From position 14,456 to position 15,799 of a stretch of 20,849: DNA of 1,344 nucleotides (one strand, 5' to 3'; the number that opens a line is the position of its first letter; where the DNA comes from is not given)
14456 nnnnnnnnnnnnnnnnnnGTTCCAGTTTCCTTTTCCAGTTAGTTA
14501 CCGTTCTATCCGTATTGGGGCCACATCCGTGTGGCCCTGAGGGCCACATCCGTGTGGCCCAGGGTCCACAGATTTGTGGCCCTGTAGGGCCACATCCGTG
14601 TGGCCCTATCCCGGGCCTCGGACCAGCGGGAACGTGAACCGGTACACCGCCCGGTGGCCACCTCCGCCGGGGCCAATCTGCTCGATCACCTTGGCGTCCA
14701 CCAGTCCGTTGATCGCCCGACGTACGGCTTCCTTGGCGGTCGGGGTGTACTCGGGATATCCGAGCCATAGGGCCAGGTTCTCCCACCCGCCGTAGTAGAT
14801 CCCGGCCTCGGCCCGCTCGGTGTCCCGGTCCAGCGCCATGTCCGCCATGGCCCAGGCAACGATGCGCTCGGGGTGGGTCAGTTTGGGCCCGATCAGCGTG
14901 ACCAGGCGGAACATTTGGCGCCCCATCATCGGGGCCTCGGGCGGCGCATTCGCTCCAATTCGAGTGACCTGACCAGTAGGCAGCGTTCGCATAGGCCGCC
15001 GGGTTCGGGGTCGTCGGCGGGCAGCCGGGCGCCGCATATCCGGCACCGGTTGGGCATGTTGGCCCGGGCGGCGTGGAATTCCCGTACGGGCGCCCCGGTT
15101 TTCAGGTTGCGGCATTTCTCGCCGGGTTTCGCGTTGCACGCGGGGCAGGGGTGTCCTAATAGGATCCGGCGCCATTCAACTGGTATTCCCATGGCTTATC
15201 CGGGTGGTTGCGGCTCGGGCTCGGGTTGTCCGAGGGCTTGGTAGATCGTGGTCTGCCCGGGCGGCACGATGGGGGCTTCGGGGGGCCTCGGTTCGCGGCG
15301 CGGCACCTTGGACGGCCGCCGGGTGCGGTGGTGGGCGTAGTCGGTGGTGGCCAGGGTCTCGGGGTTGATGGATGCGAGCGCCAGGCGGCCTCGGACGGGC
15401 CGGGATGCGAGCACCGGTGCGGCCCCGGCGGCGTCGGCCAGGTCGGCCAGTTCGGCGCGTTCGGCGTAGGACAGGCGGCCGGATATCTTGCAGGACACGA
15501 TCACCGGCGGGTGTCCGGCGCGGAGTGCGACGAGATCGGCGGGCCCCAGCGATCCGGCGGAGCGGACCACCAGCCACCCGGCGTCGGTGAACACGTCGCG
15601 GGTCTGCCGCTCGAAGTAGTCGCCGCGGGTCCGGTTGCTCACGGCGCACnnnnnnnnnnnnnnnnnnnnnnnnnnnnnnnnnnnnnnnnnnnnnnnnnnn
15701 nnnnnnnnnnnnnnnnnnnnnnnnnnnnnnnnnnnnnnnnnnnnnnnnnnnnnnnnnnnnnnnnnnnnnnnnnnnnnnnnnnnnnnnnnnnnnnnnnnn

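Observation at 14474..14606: Four tandem perfect 20-bp palindromes plus an AT-rich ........-repeat patch between the winged-helix gene and the HNH-terminase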

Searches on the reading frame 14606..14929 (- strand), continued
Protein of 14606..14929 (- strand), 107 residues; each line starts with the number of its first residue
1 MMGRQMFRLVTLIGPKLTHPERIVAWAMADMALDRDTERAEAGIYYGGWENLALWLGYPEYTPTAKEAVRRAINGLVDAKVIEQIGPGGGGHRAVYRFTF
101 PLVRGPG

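Call 59: fold_search(model_id=the predicted structure, library=pdb)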
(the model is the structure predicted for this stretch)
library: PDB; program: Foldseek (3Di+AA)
matches with E <= 10: 924; with E <= 0.001: 0
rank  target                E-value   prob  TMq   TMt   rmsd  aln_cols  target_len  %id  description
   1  4rb1_B                1.3e-02  0.99  0.48  0.41   5.2        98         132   16  Crystal structure of Magnetospirillum gryphiswaldense MSR-1 Fur-Mn2+-E. coli Fur box (released 2015-07-15)
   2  3m8e_B                1.7e-02  0.99  0.45  0.51   5.5        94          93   16  Protein structure of Type III plasmid segregation TubR (released 2010-07-07)
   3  3m8f_B                2.5e-02  0.97  0.43  0.46   5.8        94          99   16  Protein structure of type III plasmid segregation TubR mutant (released 2010-07-07)
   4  4raz_A                3.5e-02  0.97  0.47  0.40   5.0       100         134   21  Crystal structure of Magnetospirillum gryphiswaldense MSR-1 holo-Fur (released 2015-07-15)
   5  5fd6_A                4.3e-02  0.95  0.45  0.38   5.2        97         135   18  zinc-bound manganese uptake regulator (released 2016-12-28)
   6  5fd6_B                4.3e-02  0.93  0.44  0.38   5.2        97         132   16  zinc-bound manganese uptake regulator (released 2016-12-28)
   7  5fd5_D                4.5e-02  0.96  0.46  0.39   5.4        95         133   18  manganese uptake regulator (released 2016-12-28)
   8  3m8f_A                5.5e-02  0.95  0.45  0.49   5.3        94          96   16  Protein structure of type III plasmid segregation TubR mutant (released 2010-07-07)
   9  4lmy_A                5.9e-02  0.91  0.46  0.36   5.7       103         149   13  Structure of GAS PerR-Zn-Zn (released 2014-04-02)
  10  5fd5_E                6.7e-02  0.95  0.47  0.39   5.0        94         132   18  manganese uptake regulator (released 2016-12-28)
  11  5afq_B                6.7e-02  0.94  0.56  0.16   3.9       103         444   16  Crystal structure of RPC62 - RPC32 beta (released 2015-10-07)
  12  4i7h_B                6.7e-02  0.90  0.46  0.36   5.7       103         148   13  Structural basis for peroxide sensing and gene regulation by PerR from Streptococcus pyogenes (released 2013-05-08)
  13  4pql_A                7.6e-02  0.96  0.52  0.44   3.9        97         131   15  N-Terminal domain of DNA binding protein (released 2014-06-11)
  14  2nyx_B                7.6e-02  0.96  0.48  0.37   4.6        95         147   16  Crystal structure of RV1404 from Mycobacterium tuberculosis (released 2006-12-05)
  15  4pql_B                7.6e-02  0.96  0.55  0.47   4.7       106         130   14  N-Terminal domain of DNA binding protein (released 2014-06-11)
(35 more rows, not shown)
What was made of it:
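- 14606..14929 (-): Gene for a 107-aa winged-helix protein, the proposed initiator that binds the repeats. Its ATG overlaps the stop of the upstream Zn-ribbon gene (ATGA). Foldseek matches to solved structures are weak; the best TM-scores, 0.55-0.56, are to a plasmid RepA_N initiator domain (call 59).
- The structural matches are generic winged helices (all E > 0.01, call 59). TubR is among the top structural matches (call 59).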

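Call 61: list_cluster_members(proteins=[P0023, P0024, P0036])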
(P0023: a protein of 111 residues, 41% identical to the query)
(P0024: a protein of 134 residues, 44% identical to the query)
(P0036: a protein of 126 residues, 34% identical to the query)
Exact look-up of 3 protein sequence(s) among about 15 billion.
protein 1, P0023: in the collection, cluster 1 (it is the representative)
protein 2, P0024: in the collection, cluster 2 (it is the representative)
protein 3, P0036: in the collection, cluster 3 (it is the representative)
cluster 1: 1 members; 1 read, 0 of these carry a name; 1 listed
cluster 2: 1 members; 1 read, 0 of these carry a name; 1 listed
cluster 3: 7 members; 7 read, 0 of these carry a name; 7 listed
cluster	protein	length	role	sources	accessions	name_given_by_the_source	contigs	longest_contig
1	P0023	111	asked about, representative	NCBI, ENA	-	-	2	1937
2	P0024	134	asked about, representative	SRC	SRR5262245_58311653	-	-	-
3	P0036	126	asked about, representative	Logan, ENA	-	-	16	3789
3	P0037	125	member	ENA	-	-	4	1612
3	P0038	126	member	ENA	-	-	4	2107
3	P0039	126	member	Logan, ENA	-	-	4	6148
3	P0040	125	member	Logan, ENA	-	-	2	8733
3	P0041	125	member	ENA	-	-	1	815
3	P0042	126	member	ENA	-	-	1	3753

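Call 69: search_dna_similar(query=window:14606-14929:-, collection=phages, mode=protein, max_evalue=0.01, max_rows=15)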
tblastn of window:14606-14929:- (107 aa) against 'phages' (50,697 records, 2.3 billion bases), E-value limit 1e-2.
No match.

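Call 77: find_encoding_contigs(protein=P0005, flank=1500, max_places=1)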
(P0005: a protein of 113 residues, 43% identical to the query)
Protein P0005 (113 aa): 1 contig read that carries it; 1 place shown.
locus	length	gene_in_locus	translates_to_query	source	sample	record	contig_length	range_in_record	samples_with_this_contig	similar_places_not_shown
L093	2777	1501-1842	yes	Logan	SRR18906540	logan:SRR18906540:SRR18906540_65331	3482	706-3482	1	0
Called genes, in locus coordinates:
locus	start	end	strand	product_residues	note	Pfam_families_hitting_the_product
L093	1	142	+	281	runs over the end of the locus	?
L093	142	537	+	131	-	PF01870:Hjc (weak)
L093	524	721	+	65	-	-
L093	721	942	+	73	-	-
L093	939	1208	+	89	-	-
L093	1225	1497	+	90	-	-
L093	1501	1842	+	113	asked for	-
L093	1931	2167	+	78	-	-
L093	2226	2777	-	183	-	?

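Call 78: find_encoding_contigs(protein=P0008, flank=1500, max_places=1)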
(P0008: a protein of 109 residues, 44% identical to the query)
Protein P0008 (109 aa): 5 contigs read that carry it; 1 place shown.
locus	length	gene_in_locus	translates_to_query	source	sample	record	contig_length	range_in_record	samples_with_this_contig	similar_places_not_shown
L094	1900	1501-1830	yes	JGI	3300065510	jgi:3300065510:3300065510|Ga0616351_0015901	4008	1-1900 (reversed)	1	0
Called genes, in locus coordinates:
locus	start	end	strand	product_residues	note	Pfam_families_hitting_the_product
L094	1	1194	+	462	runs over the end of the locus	PF00145:DNA_methylase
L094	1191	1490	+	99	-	PF24623:Phage_zn_bind_8 (weak)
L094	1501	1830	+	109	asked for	-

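Call 79: find_encoding_contigs(protein=P0006, flank=1500, max_places=1)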
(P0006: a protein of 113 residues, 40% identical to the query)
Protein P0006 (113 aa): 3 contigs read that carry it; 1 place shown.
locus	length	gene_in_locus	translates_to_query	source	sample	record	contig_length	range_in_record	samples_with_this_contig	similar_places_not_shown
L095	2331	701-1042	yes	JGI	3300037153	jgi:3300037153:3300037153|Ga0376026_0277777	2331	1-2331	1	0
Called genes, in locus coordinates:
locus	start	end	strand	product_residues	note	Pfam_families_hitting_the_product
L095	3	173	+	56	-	?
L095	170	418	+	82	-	-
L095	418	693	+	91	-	PF24623:Phage_zn_bind_8 (weak)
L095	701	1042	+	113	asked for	-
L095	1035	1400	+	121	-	-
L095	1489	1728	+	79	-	-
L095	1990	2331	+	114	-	?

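Call 88: find_related_loci(query=A5, collection=metagenome_contigs, flank=2500)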
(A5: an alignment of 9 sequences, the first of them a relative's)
Query A5 (113 aa) in metagenome_contigs; peptide patterns used: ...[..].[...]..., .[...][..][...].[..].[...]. (x = any residue, [..] = any of these).
140 stretches matched a pattern; 1 encode a relative of the query (tblastn E <= 1e-3); 1 distinct loci.
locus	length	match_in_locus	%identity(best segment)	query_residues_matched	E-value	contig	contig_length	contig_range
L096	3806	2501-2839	99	1-113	3e-73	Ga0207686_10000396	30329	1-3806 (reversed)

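Call 93: search_protein_representatives(alignment_id=A3)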
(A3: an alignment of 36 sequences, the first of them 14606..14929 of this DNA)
Query: 36 sequences, 109 profile positions. Proteins with E-value up to 0.001 (for the whole library): 1325; up to 1e-10: 509; up to 1e-30: 8. The best 150 are listed.
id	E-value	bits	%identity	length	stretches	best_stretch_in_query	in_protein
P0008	3.9e-40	152.2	-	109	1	1-106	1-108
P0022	6.8e-33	128.8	-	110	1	1-106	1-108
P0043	1.6e-32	127.7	-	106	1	1-105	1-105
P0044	1.8e-32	127.5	-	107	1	1-105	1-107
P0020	2.2e-32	127.2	-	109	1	1-107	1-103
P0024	4.4e-31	123.0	-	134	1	1-88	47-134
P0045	4.6e-31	123.0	-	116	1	1-105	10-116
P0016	5.5e-31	122.7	-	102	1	14-106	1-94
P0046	1.8e-30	121.0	-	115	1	1-107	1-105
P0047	1.6e-29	118.0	-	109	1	1-103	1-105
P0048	2.7e-29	117.3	-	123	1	1-105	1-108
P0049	5.2e-29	116.3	-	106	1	1-105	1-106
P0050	6.4e-29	116.1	-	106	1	1-105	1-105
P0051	7.2e-29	115.9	-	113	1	1-105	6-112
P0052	1.5e-28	114.8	-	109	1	1-106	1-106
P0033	3.7e-28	113.6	-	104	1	18-106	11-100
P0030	1.0e-27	112.2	-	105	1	1-107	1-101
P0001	3.5e-27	110.5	-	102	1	19-107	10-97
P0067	5.1e-25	103.5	-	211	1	1-106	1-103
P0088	1.8e-21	92.1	-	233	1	1-106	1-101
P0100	1.5e-20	89.2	-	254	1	1-106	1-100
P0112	6.7e-20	87.0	-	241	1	1-107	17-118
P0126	5.4e-19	84.1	-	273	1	1-105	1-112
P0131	1.0e-18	83.2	-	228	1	1-105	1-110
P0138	2.8e-18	81.8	-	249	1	1-107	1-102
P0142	6.7e-18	80.6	-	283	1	1-107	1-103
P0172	5.3e-17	77.7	-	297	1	21-105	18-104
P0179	1.5e-16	76.3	-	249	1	1-106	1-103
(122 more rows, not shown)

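Call 94: search_protein_families(library=pfam, proteins=[P0067, P0088, P0100, P0112, P0126, P0138, P0142, P0172, P0131, P0179], max_evalue=0.01)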
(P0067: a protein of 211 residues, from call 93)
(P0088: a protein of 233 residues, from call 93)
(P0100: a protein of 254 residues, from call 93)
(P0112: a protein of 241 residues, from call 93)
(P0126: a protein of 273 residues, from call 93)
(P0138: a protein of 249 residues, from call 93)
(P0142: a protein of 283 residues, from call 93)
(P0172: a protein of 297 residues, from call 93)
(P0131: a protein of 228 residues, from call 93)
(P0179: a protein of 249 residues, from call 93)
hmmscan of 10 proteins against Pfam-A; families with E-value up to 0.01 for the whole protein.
P0067 (211 aa): 1 family
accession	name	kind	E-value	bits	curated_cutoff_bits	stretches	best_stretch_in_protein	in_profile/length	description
PF13730.12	HTH_36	-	0.0044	17.2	25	0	16-32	2-18/55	Helix-turn-helix domain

P0088 (233 aa): 0 families

P0100 (254 aa): 0 families

P0112 (241 aa): 0 families

P0126 (273 aa): 0 families

P0138 (249 aa): 0 families

P0142 (283 aa): 0 families

P0172 (297 aa): 0 families

P0131 (228 aa): 0 families

P0179 (249 aa): 0 families

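Call 95: search_protein_families(library=phrogs, proteins=[P0067, P0088, P0100, P0112, P0126, P0138, P0142, P0172, P0008, P0022], max_evalue=0.001)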
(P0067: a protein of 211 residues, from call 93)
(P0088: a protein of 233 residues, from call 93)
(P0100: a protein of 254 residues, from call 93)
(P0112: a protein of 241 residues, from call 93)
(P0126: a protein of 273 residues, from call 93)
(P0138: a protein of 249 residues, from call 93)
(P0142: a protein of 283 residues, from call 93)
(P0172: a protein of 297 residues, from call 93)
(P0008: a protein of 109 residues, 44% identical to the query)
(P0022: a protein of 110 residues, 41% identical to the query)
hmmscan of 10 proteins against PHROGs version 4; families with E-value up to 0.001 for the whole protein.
P0067 (211 aa): 2 families
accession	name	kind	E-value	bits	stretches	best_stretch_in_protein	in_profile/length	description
phrog_270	-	DNA, RNA and nucleotide metabolism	0.0006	20.3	1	63-155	77-152/383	replication initiation protein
phrog_391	-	DNA, RNA and nucleotide metabolism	0.00084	20.1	0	65-163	49-162/298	replication initiation O-like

P0088 (233 aa): 1 family
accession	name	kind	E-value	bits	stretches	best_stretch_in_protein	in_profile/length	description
phrog_391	-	DNA, RNA and nucleotide metabolism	0.00017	22.4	1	67-184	52-162/298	replication initiation O-like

P0100 (254 aa): 2 families
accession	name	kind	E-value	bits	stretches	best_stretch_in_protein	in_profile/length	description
phrog_391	-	DNA, RNA and nucleotide metabolism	0.00011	22.9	1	65-182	51-172/298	replication initiation O-like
phrog_270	-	DNA, RNA and nucleotide metabolism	0.00056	20.4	1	65-171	81-181/383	replication initiation protein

P0112 (241 aa): 1 family
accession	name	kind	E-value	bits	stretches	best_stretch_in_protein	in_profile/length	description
phrog_391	-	DNA, RNA and nucleotide metabolism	3e-05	24.8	1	83-210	52-188/298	replication initiation O-like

P0126 (273 aa): 0 families

P0138 (249 aa): 0 families

P0142 (283 aa): 2 families
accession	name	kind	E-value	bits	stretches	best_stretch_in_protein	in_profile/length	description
phrog_391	-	DNA, RNA and nucleotide metabolism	3.1e-05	24.8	1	67-188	51-174/298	replication initiation O-like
phrog_270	-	DNA, RNA and nucleotide metabolism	0.00011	22.7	1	65-152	79-152/383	replication initiation protein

P0172 (297 aa): 0 families

P0008 (109 aa): 0 families

P0022 (110 aa): 1 family
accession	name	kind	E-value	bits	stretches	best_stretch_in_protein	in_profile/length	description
phrog_270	-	DNA, RNA and nucleotide metabolism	4.1e-05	24.1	1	19-108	43-118/383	replication initiation protein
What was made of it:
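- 14606..14929 (-): Longer homologues hit PHROG 'replication initiation O-like' weakly (call 95).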

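Call 102: find_related_loci(query=A6, collection=viral_contigs, flank=2500)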
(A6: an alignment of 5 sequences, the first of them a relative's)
Query A6 (233 aa) in viral_contigs; peptide patterns used: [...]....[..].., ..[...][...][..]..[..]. (x = any residue, [..] = any of these).
37 stretches matched a pattern; 2 encode a relative of the query (tblastn E <= 1e-3); 2 distinct loci.
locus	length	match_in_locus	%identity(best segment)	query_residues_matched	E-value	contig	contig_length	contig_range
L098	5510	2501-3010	44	1-165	1e-28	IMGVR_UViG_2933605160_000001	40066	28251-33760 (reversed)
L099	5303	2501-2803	49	1-100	3e-28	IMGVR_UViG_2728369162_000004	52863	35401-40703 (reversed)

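Call 106: search_protein_families(library=pfam, proteins=[L099:3211-3888:+, L099:3904-4548:+, L099:4690-5175:+, L099:1073-2170:+, L099:45-914:+, L098:3531-4649:+, L098:3850-5211:+, L098:7-1278:+, L098:1709-2422:+, L099:1972-2409:+], max_evalue=0.001)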
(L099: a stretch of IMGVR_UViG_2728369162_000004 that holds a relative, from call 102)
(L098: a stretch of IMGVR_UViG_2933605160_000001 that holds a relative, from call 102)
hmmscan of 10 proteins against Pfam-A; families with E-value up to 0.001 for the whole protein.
L099:3211-3888:+ (225 aa): 0 families

L099:3904-4548:+ (214 aa): 1 family
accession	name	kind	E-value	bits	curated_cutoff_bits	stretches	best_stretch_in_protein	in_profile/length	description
PF13455.12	MUG113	-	2e-06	28.7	22.3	1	138-190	1-63/73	Meiotically up-regulated gene 113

L099:4690-5175:+ (161 aa): 0 families

L099:1073-2170:+ (365 aa): 0 families

L099:45-914:+ (289 aa): 0 families

L098:3531-4649:+ (372 aa): 0 families

L098:3850-5211:+ (453 aa): 0 families

L098:7-1278:+ (423 aa): 4 families
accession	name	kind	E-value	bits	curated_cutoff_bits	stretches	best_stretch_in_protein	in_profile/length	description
PF00580.27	UvrD-helicase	-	1.9e-09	38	23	1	38-87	212-264/271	UvrD/REP helicase N-terminal domain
PF13361.12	UvrD_C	-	1.2e-07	31.9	25.6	1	245-303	284-343/350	UvrD-like helicase C-terminal domain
PF13538.12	UvrD_C_2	-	7.4e-06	26.2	27.4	1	248-301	2-47/52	UvrD-like helicase C-terminal domain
PF13245.12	AAA_19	-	0.00044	20.9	25.1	0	34-80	86-134/134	AAA domain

L098:1709-2422:+ (237 aa): 0 families

L099:1972-2409:+ (145 aa): 0 families
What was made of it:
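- Tried and rejected: Pfam on the C-terminal parts of long forms and on neighbours of L098/L099 (calls 94, 106).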

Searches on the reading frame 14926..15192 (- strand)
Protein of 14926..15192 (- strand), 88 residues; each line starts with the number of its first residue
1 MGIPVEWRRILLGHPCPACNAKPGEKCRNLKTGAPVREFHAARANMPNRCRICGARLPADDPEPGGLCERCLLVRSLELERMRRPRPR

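Call 14: search_protein_families(library=phrogs, proteins=[window:14926-15192:-], max_evalue=0.01)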
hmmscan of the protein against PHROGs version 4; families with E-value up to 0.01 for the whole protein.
window:14926-15192:- (88 aa): 2 families
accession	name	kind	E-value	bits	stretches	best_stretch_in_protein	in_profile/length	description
phrog_34179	-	unknown function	3.4e-05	25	1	15-45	53-83/86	-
phrog_8924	-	unknown function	0.00068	20.8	1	12-45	176-209/223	-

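Call 25: search_protein_families(library=pfam, proteins=[window:14926-15192:-], max_evalue=10)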
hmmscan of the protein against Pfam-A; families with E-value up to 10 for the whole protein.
window:14926-15192:- (88 aa): 7 families
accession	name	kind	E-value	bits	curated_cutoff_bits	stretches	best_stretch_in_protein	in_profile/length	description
PF24623.2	Phage_zn_bind_8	-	7.5e-07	29.2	24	1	12-44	11-42/57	Putative DNA-binding phage zinc finger domain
PF18912.6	DZR_2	-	0.0026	18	27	1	46-72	6-28/56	Double zinc ribbon domain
PF00130.28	C1_1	-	0.079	13.2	26.5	1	39-71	3-34/53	Phorbol esters/diacylglycerol binding domain (C1 domain)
PF17915.7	zf_Rg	-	0.2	11.5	25.5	1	6-34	18-46/49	Reverse gyrase zinc finger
PF21349.2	RUBY_RBDX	-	0.8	9.6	26.5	1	48-55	17-24/30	Rubrerythrin, rubredoxin-like domain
PF12773.13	DZR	-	1.8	9.3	27.3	0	16-60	15-37/45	Double zinc ribbon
PF18439.7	zf_UBZ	-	9.3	6.5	25.6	0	50-61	5-16/32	Ubiquitin-Binding Zinc Finger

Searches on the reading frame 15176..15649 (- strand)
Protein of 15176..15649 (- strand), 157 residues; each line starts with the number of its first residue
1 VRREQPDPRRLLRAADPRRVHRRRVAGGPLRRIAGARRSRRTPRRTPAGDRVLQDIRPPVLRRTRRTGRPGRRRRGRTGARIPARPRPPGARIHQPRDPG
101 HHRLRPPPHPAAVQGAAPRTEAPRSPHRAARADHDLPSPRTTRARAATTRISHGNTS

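Call 5: search_protein_families(library=pfam, proteins=[window:15176-15649:-], max_evalue=0.01)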
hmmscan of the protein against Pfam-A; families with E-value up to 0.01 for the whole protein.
window:15176-15649:- (157 aa): 0 families

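Call 14: search_protein_families(library=phrogs, proteins=[window:15196-15642:-], max_evalue=0.01)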
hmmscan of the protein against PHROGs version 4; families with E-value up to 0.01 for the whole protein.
window:15196-15642:- (148 aa): 0 families

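Call 25: search_protein_families(library=pfam, proteins=[window:15196-15642:-], max_evalue=10)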
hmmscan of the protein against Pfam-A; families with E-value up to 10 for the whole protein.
window:15196-15642:- (148 aa): 1 family
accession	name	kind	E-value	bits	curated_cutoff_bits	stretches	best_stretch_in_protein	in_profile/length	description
PF01870.24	Hjc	-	2.3e-07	31.1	21.1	1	10-84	2-83/93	Archaeal holliday junction resolvase (hjc)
